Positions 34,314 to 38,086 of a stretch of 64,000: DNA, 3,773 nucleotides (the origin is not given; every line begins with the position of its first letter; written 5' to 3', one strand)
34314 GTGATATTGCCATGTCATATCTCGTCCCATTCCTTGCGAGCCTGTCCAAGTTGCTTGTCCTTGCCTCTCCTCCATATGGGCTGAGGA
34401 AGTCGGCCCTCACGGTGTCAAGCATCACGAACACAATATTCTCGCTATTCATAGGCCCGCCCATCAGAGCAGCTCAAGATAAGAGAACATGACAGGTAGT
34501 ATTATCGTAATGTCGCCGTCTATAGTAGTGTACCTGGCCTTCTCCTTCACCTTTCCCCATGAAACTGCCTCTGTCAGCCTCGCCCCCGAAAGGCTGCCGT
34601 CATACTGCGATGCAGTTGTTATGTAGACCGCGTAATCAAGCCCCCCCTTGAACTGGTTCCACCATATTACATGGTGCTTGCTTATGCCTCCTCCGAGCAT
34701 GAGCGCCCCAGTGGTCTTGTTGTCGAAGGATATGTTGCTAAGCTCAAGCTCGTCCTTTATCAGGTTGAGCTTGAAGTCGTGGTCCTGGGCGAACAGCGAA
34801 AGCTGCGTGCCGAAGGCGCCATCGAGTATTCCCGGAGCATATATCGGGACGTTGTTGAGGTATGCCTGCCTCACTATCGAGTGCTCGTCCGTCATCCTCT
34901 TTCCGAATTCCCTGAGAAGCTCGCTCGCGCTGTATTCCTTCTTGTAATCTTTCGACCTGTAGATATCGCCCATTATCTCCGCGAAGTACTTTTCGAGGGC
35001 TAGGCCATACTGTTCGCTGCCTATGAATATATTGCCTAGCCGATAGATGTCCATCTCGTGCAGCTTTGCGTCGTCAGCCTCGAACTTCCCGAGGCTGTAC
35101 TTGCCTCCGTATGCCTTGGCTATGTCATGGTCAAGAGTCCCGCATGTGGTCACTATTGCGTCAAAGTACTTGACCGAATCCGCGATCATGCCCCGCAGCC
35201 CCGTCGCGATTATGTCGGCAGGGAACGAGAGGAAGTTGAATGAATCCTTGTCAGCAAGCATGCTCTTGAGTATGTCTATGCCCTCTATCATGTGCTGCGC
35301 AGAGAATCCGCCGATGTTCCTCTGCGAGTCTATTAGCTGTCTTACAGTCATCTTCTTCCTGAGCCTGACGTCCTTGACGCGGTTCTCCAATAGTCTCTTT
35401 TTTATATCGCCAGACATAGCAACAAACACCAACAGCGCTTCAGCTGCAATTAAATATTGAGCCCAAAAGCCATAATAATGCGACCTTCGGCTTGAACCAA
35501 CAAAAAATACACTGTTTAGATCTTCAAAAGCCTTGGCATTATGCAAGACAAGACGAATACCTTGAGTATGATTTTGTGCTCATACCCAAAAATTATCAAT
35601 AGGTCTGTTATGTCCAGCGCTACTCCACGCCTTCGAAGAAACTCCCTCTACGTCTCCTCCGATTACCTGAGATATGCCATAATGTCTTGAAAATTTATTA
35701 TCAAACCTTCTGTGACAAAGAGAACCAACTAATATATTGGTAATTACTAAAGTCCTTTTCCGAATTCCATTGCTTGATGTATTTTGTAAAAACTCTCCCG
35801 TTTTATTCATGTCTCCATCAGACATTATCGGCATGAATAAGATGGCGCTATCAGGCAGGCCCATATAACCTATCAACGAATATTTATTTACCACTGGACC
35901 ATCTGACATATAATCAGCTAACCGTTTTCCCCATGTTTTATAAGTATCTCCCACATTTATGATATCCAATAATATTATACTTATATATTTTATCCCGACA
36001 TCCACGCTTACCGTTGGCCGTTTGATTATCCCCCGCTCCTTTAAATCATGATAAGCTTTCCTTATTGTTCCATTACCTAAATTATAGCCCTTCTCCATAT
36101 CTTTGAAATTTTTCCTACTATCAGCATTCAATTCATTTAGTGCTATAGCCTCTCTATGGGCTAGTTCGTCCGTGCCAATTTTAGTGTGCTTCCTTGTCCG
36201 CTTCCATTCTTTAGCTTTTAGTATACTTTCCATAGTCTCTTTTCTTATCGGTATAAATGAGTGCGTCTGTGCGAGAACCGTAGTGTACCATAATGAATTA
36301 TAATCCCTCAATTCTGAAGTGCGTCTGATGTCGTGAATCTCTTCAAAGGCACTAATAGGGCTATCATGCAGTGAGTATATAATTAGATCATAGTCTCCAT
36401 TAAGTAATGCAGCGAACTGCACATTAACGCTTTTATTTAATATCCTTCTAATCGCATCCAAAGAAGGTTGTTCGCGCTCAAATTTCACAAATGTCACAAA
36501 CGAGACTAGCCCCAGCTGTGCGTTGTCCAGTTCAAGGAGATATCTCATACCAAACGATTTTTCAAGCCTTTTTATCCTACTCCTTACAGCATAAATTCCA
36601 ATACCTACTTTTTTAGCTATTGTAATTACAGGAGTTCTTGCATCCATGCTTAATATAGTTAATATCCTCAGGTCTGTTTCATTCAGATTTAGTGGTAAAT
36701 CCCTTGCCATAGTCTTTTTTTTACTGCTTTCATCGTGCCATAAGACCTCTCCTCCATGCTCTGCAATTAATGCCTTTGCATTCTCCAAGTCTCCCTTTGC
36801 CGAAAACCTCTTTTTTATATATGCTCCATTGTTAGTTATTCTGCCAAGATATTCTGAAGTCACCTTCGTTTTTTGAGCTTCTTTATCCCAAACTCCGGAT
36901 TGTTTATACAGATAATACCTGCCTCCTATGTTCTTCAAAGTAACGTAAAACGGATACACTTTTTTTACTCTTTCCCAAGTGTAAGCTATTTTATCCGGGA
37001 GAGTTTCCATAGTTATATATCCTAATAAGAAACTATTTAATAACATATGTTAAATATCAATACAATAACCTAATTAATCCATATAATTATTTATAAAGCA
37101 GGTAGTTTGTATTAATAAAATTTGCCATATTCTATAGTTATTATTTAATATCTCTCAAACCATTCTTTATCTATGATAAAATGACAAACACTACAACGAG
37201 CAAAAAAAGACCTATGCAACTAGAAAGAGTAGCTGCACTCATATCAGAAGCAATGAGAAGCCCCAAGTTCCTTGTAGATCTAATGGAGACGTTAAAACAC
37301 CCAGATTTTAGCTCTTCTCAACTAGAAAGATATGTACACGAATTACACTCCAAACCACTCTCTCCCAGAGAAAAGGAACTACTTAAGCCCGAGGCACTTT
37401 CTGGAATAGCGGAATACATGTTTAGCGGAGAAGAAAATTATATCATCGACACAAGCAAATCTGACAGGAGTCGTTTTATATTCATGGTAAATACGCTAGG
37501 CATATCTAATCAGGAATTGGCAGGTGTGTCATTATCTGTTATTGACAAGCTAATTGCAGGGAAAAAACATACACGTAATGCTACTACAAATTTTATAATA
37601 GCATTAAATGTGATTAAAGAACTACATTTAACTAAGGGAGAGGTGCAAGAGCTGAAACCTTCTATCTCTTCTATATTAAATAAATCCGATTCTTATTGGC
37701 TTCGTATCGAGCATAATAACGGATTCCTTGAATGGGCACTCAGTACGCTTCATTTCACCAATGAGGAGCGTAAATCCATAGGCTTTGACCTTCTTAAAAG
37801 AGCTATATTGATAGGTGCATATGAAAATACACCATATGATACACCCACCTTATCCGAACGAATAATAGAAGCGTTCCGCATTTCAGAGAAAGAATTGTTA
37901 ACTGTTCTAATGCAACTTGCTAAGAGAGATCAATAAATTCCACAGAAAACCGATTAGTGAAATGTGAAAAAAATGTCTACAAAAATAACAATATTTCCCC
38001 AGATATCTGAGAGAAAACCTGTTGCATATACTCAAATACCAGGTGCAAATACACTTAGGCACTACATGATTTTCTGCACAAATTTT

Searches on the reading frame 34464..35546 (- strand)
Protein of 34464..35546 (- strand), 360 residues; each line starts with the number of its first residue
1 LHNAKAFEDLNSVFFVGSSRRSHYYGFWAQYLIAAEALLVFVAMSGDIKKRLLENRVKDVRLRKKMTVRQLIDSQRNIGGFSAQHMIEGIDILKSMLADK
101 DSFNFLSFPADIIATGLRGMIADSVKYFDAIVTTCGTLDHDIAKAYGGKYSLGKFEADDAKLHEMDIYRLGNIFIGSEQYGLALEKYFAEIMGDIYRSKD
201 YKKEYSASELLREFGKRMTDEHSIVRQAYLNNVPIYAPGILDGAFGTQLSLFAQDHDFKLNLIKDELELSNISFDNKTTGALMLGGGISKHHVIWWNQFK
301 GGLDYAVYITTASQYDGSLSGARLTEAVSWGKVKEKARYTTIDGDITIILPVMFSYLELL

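Call 3: search_protein_families(library=pfam, proteins=[window:34464-35546:-], max_evalue=0.01)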
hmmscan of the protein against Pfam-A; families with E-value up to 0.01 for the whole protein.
window:34464-35546:- (360 aa): 1 family
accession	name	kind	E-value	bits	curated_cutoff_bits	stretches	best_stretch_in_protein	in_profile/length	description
PF01916.23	DS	-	2.2e-96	323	27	1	70-356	1-287/288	Deoxyhypusine synthase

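Call 4: search_protein_families(library=ncbifam, proteins=[window:34464-35546:-], max_evalue=0.01)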
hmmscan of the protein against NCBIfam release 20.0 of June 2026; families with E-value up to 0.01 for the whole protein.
window:34464-35546:- (360 aa): 7 families
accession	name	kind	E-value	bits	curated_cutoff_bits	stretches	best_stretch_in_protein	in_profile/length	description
NF002294.1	PRK01221.1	equivalog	4e-125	417.2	350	1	57-356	1-299/300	deoxyhypusine synthase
TIGR00321.1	dhys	equivalog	1.2e-78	264.5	304.25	1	57-356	2-298/301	deoxyhypusine synthase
NF003052.1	PRK03971.1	equivalog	3.8e-73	246.7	380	1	53-353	16-328/334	deoxyhypusine synthase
NF002630.0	PRK02301.1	equivalog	1.5e-66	224.8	364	1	49-355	6-309/318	deoxyhypusine synthase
NF002006.0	PRK00805.1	equivalog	7.6e-49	166.4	434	1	52-355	6-316/338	deoxyhypusine synthase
NF002699.1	PRK02492.1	equivalog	2.4e-39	135.1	500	1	51-356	2-318/338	1,9-bis(guanidino)-5-aza-nonane synthase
NF001980.1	PRK00770.1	equivalog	6.9e-34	117.5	450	1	58-357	2-320/350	homospermidine biosynthesis protein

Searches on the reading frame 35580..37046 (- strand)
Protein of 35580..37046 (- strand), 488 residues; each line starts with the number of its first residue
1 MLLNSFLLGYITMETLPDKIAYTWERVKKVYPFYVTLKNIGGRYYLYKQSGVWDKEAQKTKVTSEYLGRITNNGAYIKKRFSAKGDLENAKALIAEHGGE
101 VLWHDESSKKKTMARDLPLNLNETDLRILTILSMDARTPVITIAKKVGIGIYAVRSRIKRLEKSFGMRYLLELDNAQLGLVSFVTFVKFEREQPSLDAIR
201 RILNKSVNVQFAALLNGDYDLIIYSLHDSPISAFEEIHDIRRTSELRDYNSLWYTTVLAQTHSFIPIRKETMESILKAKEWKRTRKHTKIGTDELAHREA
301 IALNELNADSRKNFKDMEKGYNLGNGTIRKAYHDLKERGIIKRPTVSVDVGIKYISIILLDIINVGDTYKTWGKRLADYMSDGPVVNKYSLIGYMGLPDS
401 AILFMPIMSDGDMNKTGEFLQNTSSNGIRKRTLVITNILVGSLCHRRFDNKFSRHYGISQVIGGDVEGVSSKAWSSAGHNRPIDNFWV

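Call 3: search_protein_families(library=pfam, proteins=[window:35580-37046:-], max_evalue=0.01)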
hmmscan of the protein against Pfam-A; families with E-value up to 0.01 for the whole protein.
window:35580-37046:- (488 aa): 2 families
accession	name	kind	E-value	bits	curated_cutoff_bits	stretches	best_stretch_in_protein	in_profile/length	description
PF13404.12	HTH_AsnC-type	-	1.2e-09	38.3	27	1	121-162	1-42/42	AsnC-type helix-turn-helix domain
PF13412.12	HTH_24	-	1.1e-08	34.9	21.9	1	121-163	1-43/48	Winged helix-turn-helix DNA-binding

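Call 4: search_protein_families(library=ncbifam, proteins=[window:35580-37046:-], max_evalue=0.01)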
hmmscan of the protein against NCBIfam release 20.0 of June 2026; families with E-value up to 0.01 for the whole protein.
window:35580-37046:- (488 aa): 7 families
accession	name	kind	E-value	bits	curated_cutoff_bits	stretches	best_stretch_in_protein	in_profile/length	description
NF040947.1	trans_reg_LysM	equivalog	5.6e-20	71.5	180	2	122-250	2-128/136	HTH-type transcriptional regulator LysM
NF040820.1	trans_reg_LrpA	equivalog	9.2e-16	58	250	2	121-185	2-66/141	HTH-type transcriptional regulator LrpA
NF053758.1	ChrTpTrnRegChrS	equivalog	3.3e-09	36.7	250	1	119-221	10-112/158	chromate efflux transcriptional regulator ChrS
NF008384.0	PRK11179.1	equivalog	6.3e-07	29.3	227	0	121-179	7-66/153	transcriptional regulator AsnC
NF008370.0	PRK11169.1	equivalog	2.9e-06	27.1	233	1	118-223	9-117/164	leucine-responsive transcriptional regulator Lrp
NF041395.1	TranRegLrpA1_Halo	equivalog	6.2e-05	23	250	0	122-164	4-46/142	HTH-type transcriptional regulator LrpA1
NF041396.1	TranRegLrp_Halo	equivalog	0.00066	19.6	190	0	303-350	11-58/149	HTH-type transcriptional regulator Lrp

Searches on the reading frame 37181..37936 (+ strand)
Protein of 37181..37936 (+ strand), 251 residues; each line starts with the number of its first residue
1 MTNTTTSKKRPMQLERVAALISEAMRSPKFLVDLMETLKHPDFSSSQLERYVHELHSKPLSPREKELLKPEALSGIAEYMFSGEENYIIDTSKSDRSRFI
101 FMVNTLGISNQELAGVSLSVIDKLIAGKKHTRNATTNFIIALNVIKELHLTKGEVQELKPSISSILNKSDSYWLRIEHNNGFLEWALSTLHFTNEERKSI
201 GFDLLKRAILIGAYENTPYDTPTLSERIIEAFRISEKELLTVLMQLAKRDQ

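Call 3: search_protein_families(library=pfam, proteins=[window:37181-37936:+], max_evalue=0.01)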
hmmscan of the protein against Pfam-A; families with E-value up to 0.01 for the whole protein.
window:37181-37936:+ (251 aa): 0 families

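Call 4: search_protein_families(library=ncbifam, proteins=[window:37181-37936:+], max_evalue=0.01)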
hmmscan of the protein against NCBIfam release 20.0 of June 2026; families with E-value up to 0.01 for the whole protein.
window:37181-37936:+ (251 aa): 0 families

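Call 73: search_protein_families(library=ncbifam, proteins=[window:37181-37936:+], max_evalue=0.001)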
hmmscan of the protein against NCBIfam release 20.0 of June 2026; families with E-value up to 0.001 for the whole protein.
window:37181-37936:+ (251 aa): 0 families
